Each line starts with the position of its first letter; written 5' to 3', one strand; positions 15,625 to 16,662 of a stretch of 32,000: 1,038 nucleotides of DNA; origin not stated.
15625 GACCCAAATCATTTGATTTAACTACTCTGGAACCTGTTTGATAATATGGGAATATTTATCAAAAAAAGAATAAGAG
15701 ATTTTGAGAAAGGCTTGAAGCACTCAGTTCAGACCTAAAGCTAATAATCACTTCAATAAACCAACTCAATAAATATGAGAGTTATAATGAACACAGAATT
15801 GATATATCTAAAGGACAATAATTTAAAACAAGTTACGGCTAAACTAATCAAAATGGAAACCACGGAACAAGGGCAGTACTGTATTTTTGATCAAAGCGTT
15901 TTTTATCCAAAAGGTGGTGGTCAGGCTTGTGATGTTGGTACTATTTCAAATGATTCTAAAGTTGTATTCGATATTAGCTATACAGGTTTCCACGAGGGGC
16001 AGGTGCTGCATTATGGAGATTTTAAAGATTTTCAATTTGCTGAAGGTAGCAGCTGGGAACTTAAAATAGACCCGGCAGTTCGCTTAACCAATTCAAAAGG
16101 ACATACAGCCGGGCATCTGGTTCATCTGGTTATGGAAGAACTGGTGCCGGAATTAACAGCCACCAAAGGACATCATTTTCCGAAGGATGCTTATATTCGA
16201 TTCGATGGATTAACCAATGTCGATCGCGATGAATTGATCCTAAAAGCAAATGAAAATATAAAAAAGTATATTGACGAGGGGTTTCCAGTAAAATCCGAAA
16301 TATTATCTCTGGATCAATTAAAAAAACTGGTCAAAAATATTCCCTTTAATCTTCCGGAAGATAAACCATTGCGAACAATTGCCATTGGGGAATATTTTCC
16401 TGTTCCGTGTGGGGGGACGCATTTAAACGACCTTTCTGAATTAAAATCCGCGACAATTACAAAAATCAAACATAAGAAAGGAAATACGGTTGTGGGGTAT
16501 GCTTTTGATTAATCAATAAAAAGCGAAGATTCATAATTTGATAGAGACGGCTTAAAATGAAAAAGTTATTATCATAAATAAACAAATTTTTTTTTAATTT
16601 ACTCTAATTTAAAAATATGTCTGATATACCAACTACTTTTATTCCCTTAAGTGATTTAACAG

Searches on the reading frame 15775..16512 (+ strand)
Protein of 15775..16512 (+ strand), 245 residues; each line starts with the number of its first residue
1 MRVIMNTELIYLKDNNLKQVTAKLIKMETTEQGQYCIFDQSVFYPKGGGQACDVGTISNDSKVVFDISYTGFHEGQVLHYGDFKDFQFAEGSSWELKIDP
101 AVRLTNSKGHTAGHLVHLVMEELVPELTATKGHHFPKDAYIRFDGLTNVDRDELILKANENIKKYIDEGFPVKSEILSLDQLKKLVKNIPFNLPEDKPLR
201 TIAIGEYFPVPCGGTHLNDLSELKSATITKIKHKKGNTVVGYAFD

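Call 9: search_protein_families(library=ncbifam, proteins=[window:15775-16512:+], max_evalue=0.00001)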
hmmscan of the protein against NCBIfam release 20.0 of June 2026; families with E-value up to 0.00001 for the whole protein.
window:15775-16512:+ (245 aa): 4 families
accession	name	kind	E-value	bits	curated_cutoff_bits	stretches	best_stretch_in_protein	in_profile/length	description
NF040865.1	a_tRNA_ed_AlaXM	equivalog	1.5e-28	100.1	300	1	7-234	1-222/234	alanyl-tRNA editing protein AlaXM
TIGR00344.1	alaS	equivalog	1e-25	90.2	457.05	1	20-232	459-679/847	alanine--tRNA ligase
TIGR03683.1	A-tRNA_syn_arch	equivalog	1.1e-19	70.2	744.7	1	4-232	498-721/902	alanine--tRNA ligase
NF002436.0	PRK01584.1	equivalog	8.6e-06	24.5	529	0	107-231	454-578/595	alanine--tRNA ligase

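Call 16: search_protein_families(library=pfam, proteins=[window:15775-16512:+], max_evalue=0.001)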
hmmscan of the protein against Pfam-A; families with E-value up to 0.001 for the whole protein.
window:15775-16512:+ (245 aa): 2 families
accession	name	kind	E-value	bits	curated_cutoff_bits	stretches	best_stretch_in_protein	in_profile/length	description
PF01411.24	tRNA-synt_2c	-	3.9e-09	36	30.3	1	27-100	478-550/552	tRNA synthetases class II (A)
PF07973.19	tRNA_SAD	-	4.8e-05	23.7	24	1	199-235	1-37/44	Threonyl and Alanyl tRNA synthetase second additional domain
